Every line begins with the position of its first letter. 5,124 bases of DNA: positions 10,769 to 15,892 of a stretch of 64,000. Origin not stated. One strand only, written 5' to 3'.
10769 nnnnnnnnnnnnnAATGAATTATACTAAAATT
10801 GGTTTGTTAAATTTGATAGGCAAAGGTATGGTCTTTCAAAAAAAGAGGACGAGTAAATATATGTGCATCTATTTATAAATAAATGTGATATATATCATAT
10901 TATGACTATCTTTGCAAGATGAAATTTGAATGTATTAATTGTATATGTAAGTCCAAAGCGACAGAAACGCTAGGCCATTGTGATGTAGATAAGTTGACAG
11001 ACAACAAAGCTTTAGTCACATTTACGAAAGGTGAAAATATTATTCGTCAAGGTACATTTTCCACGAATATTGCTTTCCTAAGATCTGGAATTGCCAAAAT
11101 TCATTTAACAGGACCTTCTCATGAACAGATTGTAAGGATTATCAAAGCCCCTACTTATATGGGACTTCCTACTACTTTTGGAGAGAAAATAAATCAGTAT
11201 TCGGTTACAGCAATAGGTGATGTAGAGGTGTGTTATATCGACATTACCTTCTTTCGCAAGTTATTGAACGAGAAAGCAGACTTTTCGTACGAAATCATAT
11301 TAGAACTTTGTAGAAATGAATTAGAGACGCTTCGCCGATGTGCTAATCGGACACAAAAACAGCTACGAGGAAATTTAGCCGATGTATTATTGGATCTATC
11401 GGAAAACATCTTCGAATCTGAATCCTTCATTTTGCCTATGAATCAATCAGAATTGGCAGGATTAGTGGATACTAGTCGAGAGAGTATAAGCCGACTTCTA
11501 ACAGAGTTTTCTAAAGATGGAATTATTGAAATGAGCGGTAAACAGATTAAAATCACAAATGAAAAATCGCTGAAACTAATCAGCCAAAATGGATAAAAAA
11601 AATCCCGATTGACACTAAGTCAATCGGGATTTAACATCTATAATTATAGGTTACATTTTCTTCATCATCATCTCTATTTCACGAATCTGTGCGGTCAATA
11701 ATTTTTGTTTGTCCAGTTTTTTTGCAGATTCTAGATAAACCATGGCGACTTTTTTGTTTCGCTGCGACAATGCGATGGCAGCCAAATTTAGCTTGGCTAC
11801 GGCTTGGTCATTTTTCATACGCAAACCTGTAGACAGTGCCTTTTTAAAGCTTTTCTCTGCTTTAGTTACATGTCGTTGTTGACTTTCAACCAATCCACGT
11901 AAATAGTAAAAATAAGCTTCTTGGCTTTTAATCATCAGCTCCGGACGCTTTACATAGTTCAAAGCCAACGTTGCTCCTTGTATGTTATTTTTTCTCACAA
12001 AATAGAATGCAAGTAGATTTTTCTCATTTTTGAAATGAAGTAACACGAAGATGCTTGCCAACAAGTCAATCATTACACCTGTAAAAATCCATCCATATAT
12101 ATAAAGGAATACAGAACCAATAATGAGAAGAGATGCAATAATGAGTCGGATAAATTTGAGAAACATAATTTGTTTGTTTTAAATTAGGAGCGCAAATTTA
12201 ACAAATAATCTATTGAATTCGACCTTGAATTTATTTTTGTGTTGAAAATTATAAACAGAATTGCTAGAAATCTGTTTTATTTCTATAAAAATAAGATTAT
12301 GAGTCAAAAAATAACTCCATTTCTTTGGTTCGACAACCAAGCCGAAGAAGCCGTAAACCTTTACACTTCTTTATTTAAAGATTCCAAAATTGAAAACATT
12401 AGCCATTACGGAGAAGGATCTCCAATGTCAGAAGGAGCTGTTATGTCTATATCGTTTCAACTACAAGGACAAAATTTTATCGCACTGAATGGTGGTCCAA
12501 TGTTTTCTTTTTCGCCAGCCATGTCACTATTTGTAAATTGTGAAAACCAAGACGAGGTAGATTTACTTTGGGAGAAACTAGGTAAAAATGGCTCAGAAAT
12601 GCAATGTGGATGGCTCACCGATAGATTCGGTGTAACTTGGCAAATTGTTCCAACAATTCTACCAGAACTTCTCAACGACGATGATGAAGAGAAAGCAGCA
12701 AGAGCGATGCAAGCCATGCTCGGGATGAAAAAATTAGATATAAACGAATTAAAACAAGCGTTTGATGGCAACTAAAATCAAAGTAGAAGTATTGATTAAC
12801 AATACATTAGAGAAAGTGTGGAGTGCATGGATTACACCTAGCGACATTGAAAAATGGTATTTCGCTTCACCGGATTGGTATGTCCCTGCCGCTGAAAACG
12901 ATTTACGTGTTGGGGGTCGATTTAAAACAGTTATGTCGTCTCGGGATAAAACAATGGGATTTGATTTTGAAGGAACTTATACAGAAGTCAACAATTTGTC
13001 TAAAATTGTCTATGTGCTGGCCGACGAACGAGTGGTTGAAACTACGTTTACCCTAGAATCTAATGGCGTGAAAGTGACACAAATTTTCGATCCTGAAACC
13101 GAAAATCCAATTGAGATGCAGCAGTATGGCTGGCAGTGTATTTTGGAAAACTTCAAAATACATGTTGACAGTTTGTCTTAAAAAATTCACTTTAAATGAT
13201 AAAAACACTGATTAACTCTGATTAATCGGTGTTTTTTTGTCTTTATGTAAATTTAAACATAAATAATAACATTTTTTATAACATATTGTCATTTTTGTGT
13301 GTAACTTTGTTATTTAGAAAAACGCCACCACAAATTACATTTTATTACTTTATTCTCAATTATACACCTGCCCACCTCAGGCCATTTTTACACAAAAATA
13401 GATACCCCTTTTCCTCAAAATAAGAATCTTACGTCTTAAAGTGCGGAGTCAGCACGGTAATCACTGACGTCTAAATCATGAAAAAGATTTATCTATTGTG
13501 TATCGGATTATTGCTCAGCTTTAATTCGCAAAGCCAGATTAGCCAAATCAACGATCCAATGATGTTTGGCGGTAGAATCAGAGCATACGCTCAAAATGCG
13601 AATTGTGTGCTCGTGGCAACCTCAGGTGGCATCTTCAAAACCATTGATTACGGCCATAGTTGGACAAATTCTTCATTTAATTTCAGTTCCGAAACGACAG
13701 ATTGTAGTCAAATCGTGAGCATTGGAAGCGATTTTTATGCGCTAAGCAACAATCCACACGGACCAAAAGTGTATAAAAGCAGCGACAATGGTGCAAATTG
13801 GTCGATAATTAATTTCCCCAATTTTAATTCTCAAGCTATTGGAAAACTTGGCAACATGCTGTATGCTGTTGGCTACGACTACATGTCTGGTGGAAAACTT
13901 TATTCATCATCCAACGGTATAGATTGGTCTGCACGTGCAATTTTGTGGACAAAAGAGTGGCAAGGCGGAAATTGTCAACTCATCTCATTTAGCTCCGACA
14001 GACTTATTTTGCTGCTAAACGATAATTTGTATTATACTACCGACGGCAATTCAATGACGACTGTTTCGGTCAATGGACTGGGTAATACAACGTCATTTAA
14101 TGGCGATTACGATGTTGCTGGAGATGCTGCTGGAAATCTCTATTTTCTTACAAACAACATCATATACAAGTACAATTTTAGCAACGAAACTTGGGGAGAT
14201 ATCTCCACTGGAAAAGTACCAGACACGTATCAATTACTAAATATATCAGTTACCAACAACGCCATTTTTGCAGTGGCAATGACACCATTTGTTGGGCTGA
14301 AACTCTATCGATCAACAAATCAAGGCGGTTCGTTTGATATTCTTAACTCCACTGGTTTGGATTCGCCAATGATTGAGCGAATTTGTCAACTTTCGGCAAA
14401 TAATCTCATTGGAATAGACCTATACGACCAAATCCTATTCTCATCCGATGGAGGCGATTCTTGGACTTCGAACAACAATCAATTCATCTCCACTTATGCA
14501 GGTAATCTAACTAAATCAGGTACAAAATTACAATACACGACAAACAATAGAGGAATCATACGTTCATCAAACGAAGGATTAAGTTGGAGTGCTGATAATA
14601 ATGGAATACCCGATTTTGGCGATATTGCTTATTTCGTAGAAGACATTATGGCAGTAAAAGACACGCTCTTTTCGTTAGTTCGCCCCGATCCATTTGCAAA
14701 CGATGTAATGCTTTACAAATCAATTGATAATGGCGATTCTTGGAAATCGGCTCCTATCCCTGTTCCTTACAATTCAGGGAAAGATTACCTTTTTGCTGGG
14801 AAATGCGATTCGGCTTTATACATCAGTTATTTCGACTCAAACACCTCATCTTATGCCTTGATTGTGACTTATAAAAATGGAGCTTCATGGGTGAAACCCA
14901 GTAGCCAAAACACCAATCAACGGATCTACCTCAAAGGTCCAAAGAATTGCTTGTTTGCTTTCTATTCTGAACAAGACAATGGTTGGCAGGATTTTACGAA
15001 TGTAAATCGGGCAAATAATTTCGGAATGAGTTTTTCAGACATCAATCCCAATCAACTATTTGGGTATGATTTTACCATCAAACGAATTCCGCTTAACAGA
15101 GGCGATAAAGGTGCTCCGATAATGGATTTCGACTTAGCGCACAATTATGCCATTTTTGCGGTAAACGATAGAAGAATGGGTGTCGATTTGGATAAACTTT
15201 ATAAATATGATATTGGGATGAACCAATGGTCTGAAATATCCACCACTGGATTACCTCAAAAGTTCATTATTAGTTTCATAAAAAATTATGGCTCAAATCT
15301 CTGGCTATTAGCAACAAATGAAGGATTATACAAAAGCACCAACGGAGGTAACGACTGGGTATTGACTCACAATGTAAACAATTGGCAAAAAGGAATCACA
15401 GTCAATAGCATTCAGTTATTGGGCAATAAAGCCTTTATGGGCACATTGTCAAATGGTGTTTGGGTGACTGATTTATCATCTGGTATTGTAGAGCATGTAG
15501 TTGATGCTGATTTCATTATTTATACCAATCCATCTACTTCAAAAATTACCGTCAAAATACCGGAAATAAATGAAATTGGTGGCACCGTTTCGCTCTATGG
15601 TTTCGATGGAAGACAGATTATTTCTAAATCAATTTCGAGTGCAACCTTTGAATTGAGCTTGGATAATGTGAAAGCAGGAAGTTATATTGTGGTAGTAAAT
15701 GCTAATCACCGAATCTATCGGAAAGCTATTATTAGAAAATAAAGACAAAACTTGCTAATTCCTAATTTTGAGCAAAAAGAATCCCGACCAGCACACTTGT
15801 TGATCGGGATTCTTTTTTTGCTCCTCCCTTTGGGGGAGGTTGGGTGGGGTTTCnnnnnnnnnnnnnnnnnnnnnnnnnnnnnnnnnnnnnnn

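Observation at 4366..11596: Candidate undescribed redox operon: DsrE2-TusA-MvhD*-HdrA-HdrA-wHTH-QmoC-NifX in a fermentative Bacteroidales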

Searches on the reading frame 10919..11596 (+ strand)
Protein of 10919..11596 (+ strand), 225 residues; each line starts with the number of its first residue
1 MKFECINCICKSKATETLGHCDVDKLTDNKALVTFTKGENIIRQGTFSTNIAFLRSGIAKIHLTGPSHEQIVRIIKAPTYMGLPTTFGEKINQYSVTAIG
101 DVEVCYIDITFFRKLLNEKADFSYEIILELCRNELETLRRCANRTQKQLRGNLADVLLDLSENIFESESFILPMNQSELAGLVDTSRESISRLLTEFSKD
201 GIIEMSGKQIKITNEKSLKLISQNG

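Call 3: search_protein_families(library=pfam, proteins=[window:10919-11596:+], max_evalue=0.01)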
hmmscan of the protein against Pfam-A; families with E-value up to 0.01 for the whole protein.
window:10919-11596:+ (225 aa): 4 families
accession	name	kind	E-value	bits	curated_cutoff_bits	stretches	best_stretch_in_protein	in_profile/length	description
PF13545.12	HTH_Crp_2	-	1.5e-15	57.3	27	1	153-219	3-68/70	Crp-like helix-turn-helix domain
PF00027.35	cNMP_binding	-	2.4e-13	50.3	27.5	1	33-118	2-88/89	Cyclic nucleotide-binding domain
PF00325.26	Crp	-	6.8e-05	23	21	1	172-203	1-32/32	Bacterial regulatory proteins, crp family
PF25213.1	HVO_A0261_N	-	0.0001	22.5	35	1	173-214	24-65/86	HVO_A0261 N-terminal domain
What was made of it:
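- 10919..11596 (+): Divergent Crp/Fnr-family regulator (225 aa) with conserved Cys5, Cys8, Cys105, Cys141 and His62. PF00027 + PF13545 (call 3).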

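Call 4: search_protein_families(library=ncbifam, proteins=[window:10919-11596:+], max_evalue=0.01)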
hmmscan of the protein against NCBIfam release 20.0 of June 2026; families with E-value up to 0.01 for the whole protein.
window:10919-11596:+ (225 aa): 10 families
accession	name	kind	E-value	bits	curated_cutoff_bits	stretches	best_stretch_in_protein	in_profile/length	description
NF045989.1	TransRegFnrLRhodb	equivalog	4.1e-14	52.4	300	1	4-217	9-230/245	transcriptional regulator FnrL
NF006901.0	PRK09392.1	equivalog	1.9e-12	47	211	1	25-221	25-220/236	transcriptional activator FtrB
NF008732.0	PRK11753.1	equivalog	3.3e-12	46.3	266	1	22-212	15-210/214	cAMP-activated global transcriptional regulator CRP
NF008365.0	PRK11161.1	subfamily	1.5e-10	40.8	228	1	23-222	42-243/250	fumarate/nitrate reduction transcriptional regulator Fnr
NF007707.0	PRK10402.1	subfamily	1.5e-08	34.5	180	1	21-222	22-218/226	transcriptional regulator YeiL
NF010499.0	PRK13918.1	equivalog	3.2e-08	33.3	274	1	32-223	14-202/205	CRP/FNR family transcriptional regulator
NF050806.1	TransRegFixKCaul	equivalog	3.8e-07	29.6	300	1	30-218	23-210/215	transcriptional regulator FixK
NF050815.1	TransActFtrBCaul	equivalog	3.2e-05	23.3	300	1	23-218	25-219/251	transcriptional activator FtrB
TIGR03697.1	NtcA_cyano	equivalog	0.00042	20.1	244.95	1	44-215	7-185/193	global nitrogen regulator NtcA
NF052518.1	TransRegLdrP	equivalog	0.0014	18.7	300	1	36-219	5-185/195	transcriptional regulator LdrP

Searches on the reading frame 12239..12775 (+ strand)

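Call 58: search_protein_families(library=ncbifam, proteins=[window:12239-12775:+], max_evalue=1e-8)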
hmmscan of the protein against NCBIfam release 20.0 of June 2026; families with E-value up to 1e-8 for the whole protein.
window:12239-12775:+ (178 aa): 0 families

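Call 78: search_protein_families(library=pfam, proteins=[window:12239-12775:+], max_evalue=0.000001)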
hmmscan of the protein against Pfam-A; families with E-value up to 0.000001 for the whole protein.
window:12239-12775:+ (178 aa): 1 family
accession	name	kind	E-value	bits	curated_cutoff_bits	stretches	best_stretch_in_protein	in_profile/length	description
PF06983.19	3-dmu-9_3-mt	-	1.4e-46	158.2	24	1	23-137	1-116/116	3-demethylubiquinone-9 3-methyltransferase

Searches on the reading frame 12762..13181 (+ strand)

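Call 58: search_protein_families(library=ncbifam, proteins=[window:12762-13181:+], max_evalue=1e-8)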
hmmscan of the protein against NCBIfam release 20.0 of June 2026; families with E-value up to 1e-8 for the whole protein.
window:12762-13181:+ (139 aa): 0 families

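Call 78: search_protein_families(library=pfam, proteins=[window:12762-13181:+], max_evalue=0.000001)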
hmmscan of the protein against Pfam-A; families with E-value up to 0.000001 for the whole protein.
window:12762-13181:+ (139 aa): 1 family
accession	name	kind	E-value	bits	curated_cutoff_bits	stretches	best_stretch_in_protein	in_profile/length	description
PF08327.17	AHSA1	-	1.3e-16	61.5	22.1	1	15-134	3-123/125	Activator of Hsp90 ATPase homolog 1-like protein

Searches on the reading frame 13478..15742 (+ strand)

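Call 58: search_protein_families(library=ncbifam, proteins=[window:13478-15742:+], max_evalue=1e-8)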
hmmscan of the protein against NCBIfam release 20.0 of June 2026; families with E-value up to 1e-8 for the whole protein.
window:13478-15742:+ (754 aa): 2 families
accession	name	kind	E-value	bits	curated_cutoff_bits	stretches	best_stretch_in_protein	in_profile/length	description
NF045728.1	glycosyl_F510_1955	equivalog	3.6e-19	69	175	0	237-373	82-213/246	F510_1955 family glycosylhydrolase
NF053688.1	BamI_Bacteroidota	equivalog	2.7e-15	56.6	370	0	22-129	161-262/452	BamI family beta-barrel-assembly machinery protein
